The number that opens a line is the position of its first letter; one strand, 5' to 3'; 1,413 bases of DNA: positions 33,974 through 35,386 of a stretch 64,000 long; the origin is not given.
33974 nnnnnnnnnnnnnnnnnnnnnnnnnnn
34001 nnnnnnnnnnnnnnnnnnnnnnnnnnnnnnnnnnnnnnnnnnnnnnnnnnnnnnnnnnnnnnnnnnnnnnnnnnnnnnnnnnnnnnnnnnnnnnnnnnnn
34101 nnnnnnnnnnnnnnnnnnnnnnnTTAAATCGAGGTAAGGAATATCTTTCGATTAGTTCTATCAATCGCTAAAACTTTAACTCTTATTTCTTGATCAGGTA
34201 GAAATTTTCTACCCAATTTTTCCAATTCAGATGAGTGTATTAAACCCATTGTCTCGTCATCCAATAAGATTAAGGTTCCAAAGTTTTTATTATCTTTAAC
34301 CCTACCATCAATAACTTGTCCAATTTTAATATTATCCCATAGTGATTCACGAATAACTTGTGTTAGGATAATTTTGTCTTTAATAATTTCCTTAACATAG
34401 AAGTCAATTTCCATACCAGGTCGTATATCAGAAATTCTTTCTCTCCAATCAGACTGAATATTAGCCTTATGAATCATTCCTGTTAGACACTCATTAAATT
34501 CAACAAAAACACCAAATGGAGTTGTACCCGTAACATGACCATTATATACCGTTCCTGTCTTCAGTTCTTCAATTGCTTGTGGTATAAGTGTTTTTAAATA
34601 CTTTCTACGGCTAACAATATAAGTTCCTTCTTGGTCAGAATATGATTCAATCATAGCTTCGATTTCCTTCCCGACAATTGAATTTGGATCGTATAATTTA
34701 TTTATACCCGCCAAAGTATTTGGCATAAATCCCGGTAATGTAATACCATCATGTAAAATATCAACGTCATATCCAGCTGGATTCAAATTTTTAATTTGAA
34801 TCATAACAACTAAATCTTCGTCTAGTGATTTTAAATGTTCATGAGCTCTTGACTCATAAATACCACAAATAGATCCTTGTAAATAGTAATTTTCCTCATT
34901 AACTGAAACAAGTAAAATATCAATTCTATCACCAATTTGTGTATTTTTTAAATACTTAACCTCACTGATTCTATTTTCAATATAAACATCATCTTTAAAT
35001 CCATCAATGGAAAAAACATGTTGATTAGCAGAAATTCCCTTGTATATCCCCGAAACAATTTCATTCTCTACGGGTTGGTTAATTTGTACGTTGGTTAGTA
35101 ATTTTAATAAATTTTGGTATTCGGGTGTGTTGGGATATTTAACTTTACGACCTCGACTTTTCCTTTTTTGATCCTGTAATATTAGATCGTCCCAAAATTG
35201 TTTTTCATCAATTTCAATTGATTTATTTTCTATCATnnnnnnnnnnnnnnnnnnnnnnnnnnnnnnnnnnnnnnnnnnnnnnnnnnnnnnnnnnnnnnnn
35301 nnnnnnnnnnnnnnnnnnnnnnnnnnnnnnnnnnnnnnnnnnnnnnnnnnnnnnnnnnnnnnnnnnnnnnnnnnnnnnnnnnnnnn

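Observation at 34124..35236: Truncated ribosomal protein S1 homologue (370 aa, multiple S1 domains)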

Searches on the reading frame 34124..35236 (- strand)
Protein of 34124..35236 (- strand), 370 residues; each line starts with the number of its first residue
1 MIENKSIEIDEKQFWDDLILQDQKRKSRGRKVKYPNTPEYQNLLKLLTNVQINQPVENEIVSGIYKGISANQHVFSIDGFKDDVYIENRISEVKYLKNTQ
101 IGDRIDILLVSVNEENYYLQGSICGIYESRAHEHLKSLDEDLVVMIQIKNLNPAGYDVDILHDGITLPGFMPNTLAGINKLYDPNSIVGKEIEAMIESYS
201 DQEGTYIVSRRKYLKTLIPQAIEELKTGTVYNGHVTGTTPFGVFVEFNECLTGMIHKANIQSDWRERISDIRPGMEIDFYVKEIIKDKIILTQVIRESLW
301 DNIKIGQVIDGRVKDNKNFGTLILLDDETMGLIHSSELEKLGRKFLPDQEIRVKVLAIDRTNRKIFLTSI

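Call 3: search_protein_families(library=pfam, proteins=[window:34124-35236:-], max_evalue=1)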
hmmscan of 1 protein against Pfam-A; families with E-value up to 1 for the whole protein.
window:34124-35236:- (370 aa): 3 families
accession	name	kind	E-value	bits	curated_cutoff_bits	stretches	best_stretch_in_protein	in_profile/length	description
PF00575.29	S1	-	9.3e-21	74.4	22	2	225-288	2-66/74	S1 RNA binding domain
PF23459.1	S1_RRP5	-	0.00031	21.7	27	0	305-362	3-65/72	RRP5 S1 domain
PF21543.3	CvfB_2nd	-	0.057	13.8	27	1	309-340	17-49/76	Virulence regulatory factor CvfB, second domain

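Call 4: search_protein_families(library=ncbifam, proteins=[window:34124-35236:-], max_evalue=1)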
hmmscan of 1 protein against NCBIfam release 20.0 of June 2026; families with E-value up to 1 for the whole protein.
window:34124-35236:- (370 aa): 26 families (the best 25 are shown)
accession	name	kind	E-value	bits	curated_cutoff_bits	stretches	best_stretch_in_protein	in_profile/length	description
NF000907.0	PRK00087.1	equivalog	1.2e-30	106.4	624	1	44-367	289-630/671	bifunctional 4-hydroxy-3-methylbut-2-enyl diphosphate reductase/30S ribosomal protein S1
NF004952.0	PRK06299.1-2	equivalog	1.6e-28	99.3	524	1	38-367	28-371/580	30S ribosomal protein S1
TIGR00717.1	rpsA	equivalog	5e-24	84.7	577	1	49-367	10-340/516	30S ribosomal protein S1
NF005208.0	PRK06676.1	equivalog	4.3e-23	82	368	1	51-367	12-345/391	30S ribosomal protein S1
NF010379.0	PRK13806.1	equivalog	5.4e-20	71.5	648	1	75-367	51-360/491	30S ribosomal protein S1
NF005973.0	PRK08059.1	equivalog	1.3e-19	70.5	148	2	301-367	3-74/123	S1 domain-containing post-transcriptional regulator GSP13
NF005911.0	PRK07899.1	equivalog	4.4e-19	68.5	691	1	94-367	75-360/486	30S ribosomal protein S1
NF040579.1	S1_dom_CvfD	subfamily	5.1e-19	68.6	117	2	303-367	1-70/113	CvfD/Ygs/GSP13 family RNA-binding post-transcriptional regulator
NF004956.0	PRK06299.1-6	equivalog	1.2e-18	67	711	2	223-366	368-519/554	30S ribosomal protein S1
NF004953.0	PRK06299.1-3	equivalog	2.6e-18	65.7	720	1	39-367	28-366/580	30S ribosomal protein S1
NF008805.1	PRK11824.1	equivalog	1.1e-13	50.5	471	2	215-286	600-672/683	polyribonucleotide nucleotidyltransferase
TIGR03591.1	polynuc_phos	equivalog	6e-13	48.1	525.05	2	214-285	605-677/689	polyribonucleotide nucleotidyltransferase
NF005573.0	PRK07252.1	equivalog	8e-13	48.4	183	2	226-271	2-47/120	S1 RNA-binding domain-containing protein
NF006363.0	PRK08582.1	equivalog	2.2e-12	47.4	171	2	227-287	5-66/140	S1 domain-containing RNA-binding protein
NF004955.0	PRK06299.1-5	equivalog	3.2e-12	45.5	878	1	39-367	11-351/566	30S ribosomal protein S1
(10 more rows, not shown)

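Call 5: search_protein_families(library=phrogs, proteins=[window:34124-35236:-], max_evalue=1)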
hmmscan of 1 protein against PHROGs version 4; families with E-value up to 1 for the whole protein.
window:34124-35236:- (370 aa): 3 families
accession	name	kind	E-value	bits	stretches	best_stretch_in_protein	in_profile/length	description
phrog_25271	-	unknown function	0.27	12.2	1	60-96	27-61/61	-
phrog_16604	-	unknown function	0.32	12.5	1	214-265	15-72/104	-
phrog_15879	-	unknown function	0.32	12.1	0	52-111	3-61/126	-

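Call 6: search_dna_similar(query=window:34124-35236:-, collection=phages, mode=protein, max_rows=30)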
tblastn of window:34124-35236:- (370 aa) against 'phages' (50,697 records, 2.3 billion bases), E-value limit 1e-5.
Records with a match: 23; places in all: 23; records where one place covers at least 80% of the query: 6.
Best place of each record, by identity: 60-80% 1; <60% 22.
By first word of the organism name: Prevotella 15; uncultured 6; Bacteriophage 1; Staphylococcus 1.
By host as written in the record: Prevotella sp. 15; - 7; Staphylococcus aureus 1.
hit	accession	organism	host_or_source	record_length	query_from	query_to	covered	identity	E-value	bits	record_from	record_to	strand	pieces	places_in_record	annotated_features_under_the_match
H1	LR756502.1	uncultured phage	metagenomic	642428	39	368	89%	60.0%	2e-128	411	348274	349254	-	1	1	record has no annotation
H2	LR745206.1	uncultured phage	metagenomic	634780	17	366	95%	56.0%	4e-126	405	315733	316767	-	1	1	record has no annotation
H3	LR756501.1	uncultured phage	metagenomic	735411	18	370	95%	39.0%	8e-68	237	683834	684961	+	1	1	record has no annotation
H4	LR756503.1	uncultured phage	metagenomic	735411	18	370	95%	39.0%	8e-68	237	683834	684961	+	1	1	record has no annotation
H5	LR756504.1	uncultured phage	metagenomic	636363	41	368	89%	40.9%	3e-65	229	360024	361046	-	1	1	record has no annotation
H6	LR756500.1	uncultured phage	metagenomic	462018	94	365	74%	35.2%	6e-33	135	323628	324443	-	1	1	record has no annotation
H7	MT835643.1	Bacteriophage sp.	human fecal samples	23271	52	367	85%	23.4%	4e-11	71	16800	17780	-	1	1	record has no annotation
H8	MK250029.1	Prevotella phage Lak-C1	Prevotella sp.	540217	148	294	40%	41.9%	8e-27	117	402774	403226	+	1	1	record has no annotation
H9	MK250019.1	Prevotella phage Lak-A2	Prevotella sp.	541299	148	294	40%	41.9%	9e-27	117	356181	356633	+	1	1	record has no annotation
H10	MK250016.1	Prevotella phage Lak-A1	Prevotella sp.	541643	148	294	40%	41.9%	9e-27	117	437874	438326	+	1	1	record has no annotation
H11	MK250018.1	Prevotella phage Lak-A1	Prevotella sp.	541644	148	294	40%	41.9%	9e-27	117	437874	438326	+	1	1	record has no annotation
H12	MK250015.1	Prevotella phage Lak-A1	Prevotella sp.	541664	148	294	40%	41.9%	9e-27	117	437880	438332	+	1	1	record has no annotation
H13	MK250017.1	Prevotella phage Lak-A1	Prevotella sp.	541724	148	294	40%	41.9%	9e-27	117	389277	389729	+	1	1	record has no annotation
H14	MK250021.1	Prevotella phage Lak-B2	Prevotella sp.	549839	148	294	40%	40.6%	2e-25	113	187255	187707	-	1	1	record has no annotation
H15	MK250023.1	Prevotella phage Lak-B4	Prevotella sp.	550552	148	294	40%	40.6%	2e-25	113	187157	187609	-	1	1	record has no annotation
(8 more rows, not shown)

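Call 9: search_solved_structures(query=window:34124-35236:-, max_evalue=0.001, show_alignments=3)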
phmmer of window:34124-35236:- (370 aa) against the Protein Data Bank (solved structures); distinct sequences matched with E-value up to 0.001: 17.
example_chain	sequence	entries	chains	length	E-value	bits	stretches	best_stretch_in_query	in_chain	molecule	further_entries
8wi7_b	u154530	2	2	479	5.2e-19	71.6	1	165-367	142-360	30S ribosomal protein bS1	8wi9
6h4n_y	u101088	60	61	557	4.6e-14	55.3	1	90-365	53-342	30S ribosomal protein S1 | Small ribosomal subunit protein bS1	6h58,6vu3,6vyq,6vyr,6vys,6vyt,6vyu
6bu8_Z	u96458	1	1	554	5.3e-14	55.1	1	90-365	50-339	30S ribosomal protein S1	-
7qgh_t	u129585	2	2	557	5.9e-14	55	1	90-260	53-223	30S ribosomal protein S1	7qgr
9zcd_A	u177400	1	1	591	7.4e-14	54.6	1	166-366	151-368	30S ribosomal protein S1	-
9qqq_V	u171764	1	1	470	4.7e-12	48.7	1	90-365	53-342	Small ribosomal subunit protein bS1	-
6vz3_H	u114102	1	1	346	2.1e-10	43.3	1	90-365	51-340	30S ribosomal protein S1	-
6rxy_Cz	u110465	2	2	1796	5.9e-09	38.5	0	224-367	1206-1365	Rrp5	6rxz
28jw_a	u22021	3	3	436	5.2e-07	32.1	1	102-263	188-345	Ribosomal protein S1 homologue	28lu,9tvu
4q7j_D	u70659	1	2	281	4.9e-06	28.9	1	89-261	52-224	30S ribosomal protein S1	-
2k4k_A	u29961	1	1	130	1.5e-05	27.3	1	303-367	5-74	General stress protein 13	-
5x8p_8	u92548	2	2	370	4.7e-05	25.7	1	102-274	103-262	30S ribosomal protein S1, chloroplastic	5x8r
7a05_A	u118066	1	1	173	0.00012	24.4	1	221-367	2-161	30S ribosomal protein S1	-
28jw_w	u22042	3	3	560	0.00021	23.5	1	222-288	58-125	Plastid-specific ribosomal protein-7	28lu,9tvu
6qh2_A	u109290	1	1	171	0.0004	22.6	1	212-287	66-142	Polyribonucleotide nucleotidyltransferase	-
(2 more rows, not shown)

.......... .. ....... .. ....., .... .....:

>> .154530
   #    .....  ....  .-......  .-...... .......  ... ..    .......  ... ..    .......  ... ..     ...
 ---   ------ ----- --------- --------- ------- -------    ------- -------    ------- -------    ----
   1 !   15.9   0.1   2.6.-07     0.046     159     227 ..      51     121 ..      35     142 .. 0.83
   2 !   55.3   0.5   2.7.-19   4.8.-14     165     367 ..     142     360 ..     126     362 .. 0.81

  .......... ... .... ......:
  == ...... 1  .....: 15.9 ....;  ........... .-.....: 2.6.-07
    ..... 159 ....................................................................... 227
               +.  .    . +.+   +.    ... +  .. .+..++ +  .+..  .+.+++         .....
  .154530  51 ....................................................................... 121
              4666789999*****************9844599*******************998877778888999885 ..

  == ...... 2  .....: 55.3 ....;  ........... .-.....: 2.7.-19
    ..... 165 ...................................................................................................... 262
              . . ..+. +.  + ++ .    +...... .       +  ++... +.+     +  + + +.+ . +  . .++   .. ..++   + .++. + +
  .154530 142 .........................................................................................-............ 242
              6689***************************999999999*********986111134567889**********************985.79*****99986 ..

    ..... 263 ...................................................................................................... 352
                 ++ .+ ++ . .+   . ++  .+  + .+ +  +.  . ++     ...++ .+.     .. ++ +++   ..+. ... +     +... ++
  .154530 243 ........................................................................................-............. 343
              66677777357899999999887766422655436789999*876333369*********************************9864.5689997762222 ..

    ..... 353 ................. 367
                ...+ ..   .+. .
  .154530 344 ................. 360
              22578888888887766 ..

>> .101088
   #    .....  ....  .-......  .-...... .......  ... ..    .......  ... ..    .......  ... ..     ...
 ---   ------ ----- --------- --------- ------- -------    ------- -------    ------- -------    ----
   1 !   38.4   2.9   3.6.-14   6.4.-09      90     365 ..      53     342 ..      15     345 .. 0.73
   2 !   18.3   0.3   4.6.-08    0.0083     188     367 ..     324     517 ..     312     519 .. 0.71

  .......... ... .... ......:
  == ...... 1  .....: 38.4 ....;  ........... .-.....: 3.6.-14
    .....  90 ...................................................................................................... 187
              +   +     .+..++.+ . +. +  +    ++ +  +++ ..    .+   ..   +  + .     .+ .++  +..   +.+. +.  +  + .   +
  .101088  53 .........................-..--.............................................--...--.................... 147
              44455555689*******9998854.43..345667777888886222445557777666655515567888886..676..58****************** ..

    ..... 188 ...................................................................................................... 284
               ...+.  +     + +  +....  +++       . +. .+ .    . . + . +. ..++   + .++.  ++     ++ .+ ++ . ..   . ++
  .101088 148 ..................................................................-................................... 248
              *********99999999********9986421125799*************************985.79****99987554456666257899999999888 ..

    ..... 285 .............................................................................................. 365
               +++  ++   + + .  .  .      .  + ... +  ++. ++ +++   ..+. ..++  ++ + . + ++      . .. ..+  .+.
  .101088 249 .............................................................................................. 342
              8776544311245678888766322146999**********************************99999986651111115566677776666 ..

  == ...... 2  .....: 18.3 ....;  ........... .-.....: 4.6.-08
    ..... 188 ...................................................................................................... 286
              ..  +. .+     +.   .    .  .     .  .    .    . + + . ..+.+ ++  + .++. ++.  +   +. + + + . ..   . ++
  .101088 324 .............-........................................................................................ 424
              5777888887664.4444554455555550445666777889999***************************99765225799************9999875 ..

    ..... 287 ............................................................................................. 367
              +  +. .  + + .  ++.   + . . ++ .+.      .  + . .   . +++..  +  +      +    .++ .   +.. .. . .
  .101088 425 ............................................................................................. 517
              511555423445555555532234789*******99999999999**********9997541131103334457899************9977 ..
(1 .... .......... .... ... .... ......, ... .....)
